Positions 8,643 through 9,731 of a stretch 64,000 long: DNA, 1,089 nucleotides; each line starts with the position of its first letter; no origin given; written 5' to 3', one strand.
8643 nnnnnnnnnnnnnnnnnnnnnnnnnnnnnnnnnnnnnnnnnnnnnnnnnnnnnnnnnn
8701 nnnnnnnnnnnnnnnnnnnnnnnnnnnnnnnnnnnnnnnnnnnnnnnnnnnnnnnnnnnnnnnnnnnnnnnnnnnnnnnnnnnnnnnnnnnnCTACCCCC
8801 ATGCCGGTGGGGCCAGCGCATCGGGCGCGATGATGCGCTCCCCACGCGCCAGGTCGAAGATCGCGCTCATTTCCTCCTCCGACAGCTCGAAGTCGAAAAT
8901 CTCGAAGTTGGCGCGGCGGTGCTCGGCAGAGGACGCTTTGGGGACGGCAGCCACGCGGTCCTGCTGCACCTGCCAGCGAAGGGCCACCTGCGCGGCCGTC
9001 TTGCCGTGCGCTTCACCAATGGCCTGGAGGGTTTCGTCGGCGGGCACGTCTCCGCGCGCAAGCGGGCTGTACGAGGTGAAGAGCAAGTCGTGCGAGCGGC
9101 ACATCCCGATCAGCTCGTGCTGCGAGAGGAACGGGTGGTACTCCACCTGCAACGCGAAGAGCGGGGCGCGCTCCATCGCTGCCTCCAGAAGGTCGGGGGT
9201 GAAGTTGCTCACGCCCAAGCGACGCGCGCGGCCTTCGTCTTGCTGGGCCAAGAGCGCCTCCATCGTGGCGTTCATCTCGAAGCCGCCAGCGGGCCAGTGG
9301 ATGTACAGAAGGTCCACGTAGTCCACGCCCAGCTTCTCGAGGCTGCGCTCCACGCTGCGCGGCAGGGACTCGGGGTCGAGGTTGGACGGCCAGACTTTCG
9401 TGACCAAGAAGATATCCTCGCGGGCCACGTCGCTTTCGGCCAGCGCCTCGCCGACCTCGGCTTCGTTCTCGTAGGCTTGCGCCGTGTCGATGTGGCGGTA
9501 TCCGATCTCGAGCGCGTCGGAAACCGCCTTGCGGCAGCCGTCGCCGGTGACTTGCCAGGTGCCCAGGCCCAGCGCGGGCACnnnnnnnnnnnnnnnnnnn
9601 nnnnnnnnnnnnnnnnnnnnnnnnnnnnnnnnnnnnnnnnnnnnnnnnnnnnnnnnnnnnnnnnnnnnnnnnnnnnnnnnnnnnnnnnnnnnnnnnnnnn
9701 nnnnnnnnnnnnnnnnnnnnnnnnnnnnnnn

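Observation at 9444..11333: PAS histidine-kinase cassette bracketed by ~190-bp direct repeats of the aldo/keto-reductase 5' end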

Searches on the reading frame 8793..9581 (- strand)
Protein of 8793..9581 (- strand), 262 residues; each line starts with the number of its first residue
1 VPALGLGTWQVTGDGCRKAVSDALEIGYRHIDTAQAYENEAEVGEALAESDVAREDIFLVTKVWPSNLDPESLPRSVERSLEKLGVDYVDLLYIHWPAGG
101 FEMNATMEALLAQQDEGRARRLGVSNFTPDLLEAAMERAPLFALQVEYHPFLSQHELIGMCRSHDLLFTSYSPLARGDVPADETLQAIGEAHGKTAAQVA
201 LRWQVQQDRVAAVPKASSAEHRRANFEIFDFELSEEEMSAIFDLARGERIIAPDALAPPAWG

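Call 7: search_protein_families(library=pfam, proteins=[window:8793-9581:-])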
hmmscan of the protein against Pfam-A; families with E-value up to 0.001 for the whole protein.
window:8793-9581:- (262 aa): 1 family
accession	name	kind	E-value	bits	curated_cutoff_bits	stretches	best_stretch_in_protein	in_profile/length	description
PF00248.27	Aldo_ket_red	-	8.7e-61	206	24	1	4-241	2-286/291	Aldo/keto reductase family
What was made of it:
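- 8793..9581 (-): Aldo/keto reductase ORF as it stands: 262 aa from an internal GTG. Native codons 5-10 persist at 9582-9600 without a start codon. Pfam Aldo_ket_red, 8.7e-61 (call 7).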

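Call 18: find_encoding_contigs(protein=window:8793-9581:-, flank=10000, max_places=10)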
Protein window:8793-9581:- (262 aa): no gene with exactly this product is on record in the collection.

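Call 24: find_homologous_proteins(query=window:8793-9581:-, max_evalue=1e-30)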
Query window:8793-9581:- (262 aa): 6923 proteins with E <= 1e-30 among 8000 candidates; the best 120 are listed.
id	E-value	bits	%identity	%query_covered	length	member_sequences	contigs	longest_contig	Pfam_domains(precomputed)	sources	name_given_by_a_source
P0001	9.6e-166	568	97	100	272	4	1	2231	PF00248.28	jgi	jgi:2,5-diketo-D-gluconate reductase B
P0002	5.5e-144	496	84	100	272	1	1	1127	PF00248.28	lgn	-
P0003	7.9e-143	493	83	100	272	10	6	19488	PF00248.28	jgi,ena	jgi:diketogulonate reductase-like aldo/keto reductase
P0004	4.2e-136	471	79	100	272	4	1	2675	PF00248.28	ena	-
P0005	6.9e-136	470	79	100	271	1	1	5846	PF00248.28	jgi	jgi:diketogulonate reductase-like aldo/keto reductase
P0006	1.4e-133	462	77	100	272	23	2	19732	PF00248.28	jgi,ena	jgi:diketogulonate reductase-like aldo/keto reductase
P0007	1.5e-132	459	77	100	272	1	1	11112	PF00248.28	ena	-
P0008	5.4e-122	424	70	100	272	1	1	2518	PF00248.28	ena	-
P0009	1.3e-119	417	70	100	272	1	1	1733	PF00248.28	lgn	-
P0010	1.3e-116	407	68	100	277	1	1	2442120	PF00248.28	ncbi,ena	-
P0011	7.8e-109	381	64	100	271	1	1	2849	PF00248.28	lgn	-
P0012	9.8e-106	371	63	100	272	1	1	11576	PF00248.28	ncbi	-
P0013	2.5e-105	370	64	100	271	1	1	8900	PF00248.28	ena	-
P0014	6.6e-105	368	62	100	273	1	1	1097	PF00248.28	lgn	-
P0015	4.4e-102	359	61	100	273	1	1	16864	PF00248.28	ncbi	-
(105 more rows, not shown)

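Call 25: find_encoding_contigs(protein=P0001, flank=10000, max_places=6)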
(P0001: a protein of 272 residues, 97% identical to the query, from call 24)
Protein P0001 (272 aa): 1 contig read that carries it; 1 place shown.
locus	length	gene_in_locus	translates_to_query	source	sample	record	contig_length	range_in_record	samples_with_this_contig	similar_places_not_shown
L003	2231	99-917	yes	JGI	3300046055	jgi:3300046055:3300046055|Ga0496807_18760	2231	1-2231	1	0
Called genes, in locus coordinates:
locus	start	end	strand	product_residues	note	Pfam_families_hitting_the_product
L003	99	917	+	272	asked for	PF00248:Aldo_ket_red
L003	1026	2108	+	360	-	PF21338:Top1B_N_bact, PF01028:Topoisom_I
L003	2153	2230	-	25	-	?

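Call 26: find_encoding_contigs(protein=P0003, flank=10000, max_places=6)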
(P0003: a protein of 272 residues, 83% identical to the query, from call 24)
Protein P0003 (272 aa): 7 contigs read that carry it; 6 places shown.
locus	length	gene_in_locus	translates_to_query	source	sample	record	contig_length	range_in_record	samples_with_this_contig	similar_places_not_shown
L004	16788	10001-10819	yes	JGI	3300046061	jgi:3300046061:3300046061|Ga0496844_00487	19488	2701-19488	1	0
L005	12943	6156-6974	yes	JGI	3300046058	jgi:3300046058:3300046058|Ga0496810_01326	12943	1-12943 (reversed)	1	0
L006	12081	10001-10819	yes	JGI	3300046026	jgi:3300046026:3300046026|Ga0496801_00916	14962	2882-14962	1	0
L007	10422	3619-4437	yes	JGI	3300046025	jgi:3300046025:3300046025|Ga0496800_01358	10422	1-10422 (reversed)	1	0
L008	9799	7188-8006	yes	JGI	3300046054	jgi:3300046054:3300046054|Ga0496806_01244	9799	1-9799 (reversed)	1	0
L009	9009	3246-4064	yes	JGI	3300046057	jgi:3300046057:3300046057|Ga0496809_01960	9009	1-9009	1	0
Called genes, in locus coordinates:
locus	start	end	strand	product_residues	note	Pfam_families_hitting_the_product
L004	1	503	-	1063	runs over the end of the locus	PF26549:Tricorn_N (weak)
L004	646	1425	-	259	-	PF00106:adh_short, PF08659:KR (faint), PF13561:adh_short_C2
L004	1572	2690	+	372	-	PF03625:DUF302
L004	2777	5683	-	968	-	PF00311:PEPcase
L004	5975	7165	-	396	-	PF01266:DAO, PF01593:Amino_oxidase (faint), PF06039:Mqo (faint), PF13450:NAD_binding_8 (weak)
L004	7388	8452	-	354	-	PF09587:PGA_cap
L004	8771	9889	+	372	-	PF22612:GH113, PF13547:GTA_TIM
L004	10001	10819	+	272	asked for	PF00248:Aldo_ket_red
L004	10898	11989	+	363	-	PF21338:Top1B_N_bact, PF01028:Topoisom_I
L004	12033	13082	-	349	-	PF00356:LacI, PF00532:Peripla_BP_1, PF13407:Peripla_BP_4, PF13377:Peripla_BP_3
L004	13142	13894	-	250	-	PF06904:Extensin-like_C (weak)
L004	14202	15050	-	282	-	PF01416:PseudoU_synth_1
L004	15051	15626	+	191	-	PF13238:AAA_18, PF13671:AAA_33 (faint), PF01202:SKI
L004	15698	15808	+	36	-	-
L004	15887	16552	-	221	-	PF01351:RNase_HII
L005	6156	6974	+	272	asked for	PF00248:Aldo_ket_red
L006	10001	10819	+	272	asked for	PF00248:Aldo_ket_red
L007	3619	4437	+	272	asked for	PF00248:Aldo_ket_red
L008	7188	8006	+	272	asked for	PF00248:Aldo_ket_red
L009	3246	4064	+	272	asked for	PF00248:Aldo_ket_red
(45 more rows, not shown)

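Call 27: find_encoding_contigs(protein=P0006, flank=10000, max_places=6)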
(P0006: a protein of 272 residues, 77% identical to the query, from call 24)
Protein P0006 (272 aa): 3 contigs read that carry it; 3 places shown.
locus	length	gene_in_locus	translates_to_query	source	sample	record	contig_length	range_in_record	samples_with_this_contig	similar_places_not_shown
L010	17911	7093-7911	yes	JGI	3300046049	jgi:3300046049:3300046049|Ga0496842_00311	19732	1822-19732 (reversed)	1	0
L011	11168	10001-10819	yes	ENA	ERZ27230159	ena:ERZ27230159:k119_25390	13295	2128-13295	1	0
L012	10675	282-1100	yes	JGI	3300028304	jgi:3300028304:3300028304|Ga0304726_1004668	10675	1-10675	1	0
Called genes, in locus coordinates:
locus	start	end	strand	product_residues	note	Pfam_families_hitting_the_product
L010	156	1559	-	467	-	PF25077:DUF7800, PF09423:PhoD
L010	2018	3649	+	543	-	PF03023:MurJ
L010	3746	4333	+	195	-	PF02622:DUF179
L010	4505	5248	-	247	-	PF03006:HlyIII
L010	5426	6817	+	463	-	PF17767:NAPRTase_N, PF01729:QRPTase_C (weak), PF04095:NAPRTase (weak), PF17956:NAPRTase_C (faint)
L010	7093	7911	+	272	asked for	PF00248:Aldo_ket_red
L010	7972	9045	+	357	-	PF21338:Top1B_N_bact, PF01028:Topoisom_I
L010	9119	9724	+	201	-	-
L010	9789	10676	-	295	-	-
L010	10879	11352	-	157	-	-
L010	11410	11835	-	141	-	PF05036:SPOR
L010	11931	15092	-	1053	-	-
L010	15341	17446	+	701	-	PF03030:H_PPase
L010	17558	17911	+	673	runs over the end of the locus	PF00364:Biotin_lipoyl, PF25917:BSH_RND (faint), PF25919:BSH_CusB (faint), PF25984:BSH_YknX (faint), PF25997:BSH_YhbJ (faint), PF00364:Biotin_lipoyl, PF02817:E3_binding, PF00198:2-oxoacid_dh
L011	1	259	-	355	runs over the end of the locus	PF03590:AsnA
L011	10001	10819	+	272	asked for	PF00248:Aldo_ket_red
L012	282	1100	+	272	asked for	PF00248:Aldo_ket_red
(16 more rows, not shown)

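Call 43: find_related_loci(query=window:8793-9581:-, collection=genome_contigs, flank=8000)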
Query window:8793-9581:- (262 aa) in genome_contigs; peptide patterns used: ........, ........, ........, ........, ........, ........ (x = any residue, [..] = any of these).
599 stretches matched a pattern (row limit reached: there are more); 523 encode a relative of the query (tblastn E <= 1e-3); the best 80 are kept; 80 distinct loci.
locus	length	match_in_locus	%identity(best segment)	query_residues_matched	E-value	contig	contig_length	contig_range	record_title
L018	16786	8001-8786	83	1-262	4e-147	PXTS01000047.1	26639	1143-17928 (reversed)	MAG: Bacteroidetes bacterium QS_8_68_28 qs_8_scaffold_297, whole genome shotgun sequence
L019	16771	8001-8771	60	1-258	5e-100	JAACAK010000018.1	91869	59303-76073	MAG: Candidatus Kutchimonas denitrificans isolate KS3-K002 K_merged_R1_(paired)_contig_130494, whole genome shotgun sequ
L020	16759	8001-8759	57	1-253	1e-90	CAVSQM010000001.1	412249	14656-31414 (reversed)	MAG: uncultured Solirubrobacteraceae bacterium isolate MFD05747.bin.3.196 genome assembly, contig: contig_16877, whole g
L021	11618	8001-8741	54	1-245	4e-89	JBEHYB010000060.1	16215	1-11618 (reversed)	MAG: Pseudomonadota bacterium isolate ESF1.bin.114 NODE_3725_length_16215_cov_4.359829, whole genome shotgun sequence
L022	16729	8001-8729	56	1-244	1e-87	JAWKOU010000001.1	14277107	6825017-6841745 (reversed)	MAG: Caldilineaceae bacterium isolate BC1.69 BC1.69.fa-1, whole genome shotgun sequence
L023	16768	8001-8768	51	1-262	8e-88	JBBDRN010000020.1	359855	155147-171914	MAG: Phycisphaeraceae bacterium isolate LejiaC_69_47 Lejia_C_26_length_359855_cov_27, whole genome shotgun sequence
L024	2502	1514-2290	50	1-261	1e-89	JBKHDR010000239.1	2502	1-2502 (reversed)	MAG: Cyclobacteriaceae bacterium isolate D1M04_2 NODE_24963_length_2502_cov_49.369432, whole genome shotgun sequence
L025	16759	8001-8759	54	1-253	3e-87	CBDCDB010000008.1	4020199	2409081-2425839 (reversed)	MAG: Truepera sp. isolate a439da2a-a1a7-49fd-9a1e-efe41fcb63e2 genome assembly, contig: contig_5, whole genome shotgun s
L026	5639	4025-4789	57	1-254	3e-87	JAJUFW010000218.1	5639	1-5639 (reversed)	MAG: Alphaproteobacteria bacterium isolate bin21 k141_989978_length_5639_cov_9.0000, whole genome shotgun sequence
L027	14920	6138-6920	53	1-258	1e-85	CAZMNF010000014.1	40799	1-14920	MAG TPA_asm: uncultured Thermotogae bacterium isolate SRP185896_co2_339 genome assembly, contig: NODE_324_length_40799_c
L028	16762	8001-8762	50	1-254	4e-85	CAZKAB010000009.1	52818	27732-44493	MAG TPA_asm: uncultured Thermotogae bacterium isolate binchicken_co129_685 genome assembly, contig: NODE_1455_length_528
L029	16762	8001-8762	55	1-254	1e-84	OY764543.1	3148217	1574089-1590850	MAG: Trueperaceae bacterium isolate 617606ba-ac04-44ed-b980-3de5d93b502e genome assembly, chromosome: 1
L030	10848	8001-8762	50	1-254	8e-83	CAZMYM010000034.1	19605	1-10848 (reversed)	MAG TPA_asm: uncultured Thermotogae bacterium isolate binchicken_co243_286 genome assembly, contig: NODE_2149_length_196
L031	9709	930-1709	55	1-259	2e-82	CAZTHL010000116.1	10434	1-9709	MAG TPA_asm: uncultured Mycobacteriaceae bacterium isolate SRP128890_co1_269 genome assembly, contig: NODE_9278_length_1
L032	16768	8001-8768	48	1-262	2e-81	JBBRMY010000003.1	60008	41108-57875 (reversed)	MAG: Ignavibacteria bacterium isolate La1_metabat2.093 LA1C_B2.093_k141_2342548L_60008_cov_13.0245, whole genome shotgun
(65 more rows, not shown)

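Call 45: list_cluster_members(proteins=[P0001, P0122, P0241])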
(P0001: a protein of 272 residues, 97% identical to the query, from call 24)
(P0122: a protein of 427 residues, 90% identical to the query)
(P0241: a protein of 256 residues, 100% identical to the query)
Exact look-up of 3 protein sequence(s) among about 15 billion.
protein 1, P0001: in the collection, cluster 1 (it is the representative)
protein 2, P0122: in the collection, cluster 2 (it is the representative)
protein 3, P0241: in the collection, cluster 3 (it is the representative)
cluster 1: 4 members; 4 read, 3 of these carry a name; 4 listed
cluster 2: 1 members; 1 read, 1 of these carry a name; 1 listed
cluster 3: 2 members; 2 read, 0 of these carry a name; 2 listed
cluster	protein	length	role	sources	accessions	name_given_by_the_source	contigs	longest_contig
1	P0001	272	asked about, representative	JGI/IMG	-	2,5-diketo-D-gluconate reductase B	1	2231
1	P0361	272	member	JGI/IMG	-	2,5-diketo-D-gluconate reductase B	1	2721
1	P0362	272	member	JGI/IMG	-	2,5-diketo-D-gluconate reductase B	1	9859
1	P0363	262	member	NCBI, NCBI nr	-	-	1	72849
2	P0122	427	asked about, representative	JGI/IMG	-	PAS domain S-box-containing protein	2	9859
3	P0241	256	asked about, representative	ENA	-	-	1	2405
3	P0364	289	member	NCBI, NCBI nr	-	-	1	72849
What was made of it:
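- The window is a MAG contig of 72,849 nt (call 45).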

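Call 58: find_encoding_contigs(protein=P0361, flank=10000, max_places=6)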
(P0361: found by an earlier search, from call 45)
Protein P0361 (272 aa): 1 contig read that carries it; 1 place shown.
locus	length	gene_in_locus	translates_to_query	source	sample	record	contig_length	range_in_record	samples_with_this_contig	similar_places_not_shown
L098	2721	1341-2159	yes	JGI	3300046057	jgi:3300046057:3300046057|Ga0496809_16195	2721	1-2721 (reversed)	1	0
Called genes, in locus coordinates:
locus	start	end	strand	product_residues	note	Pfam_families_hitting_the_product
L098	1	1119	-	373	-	?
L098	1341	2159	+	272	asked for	PF00248:Aldo_ket_red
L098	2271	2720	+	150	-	?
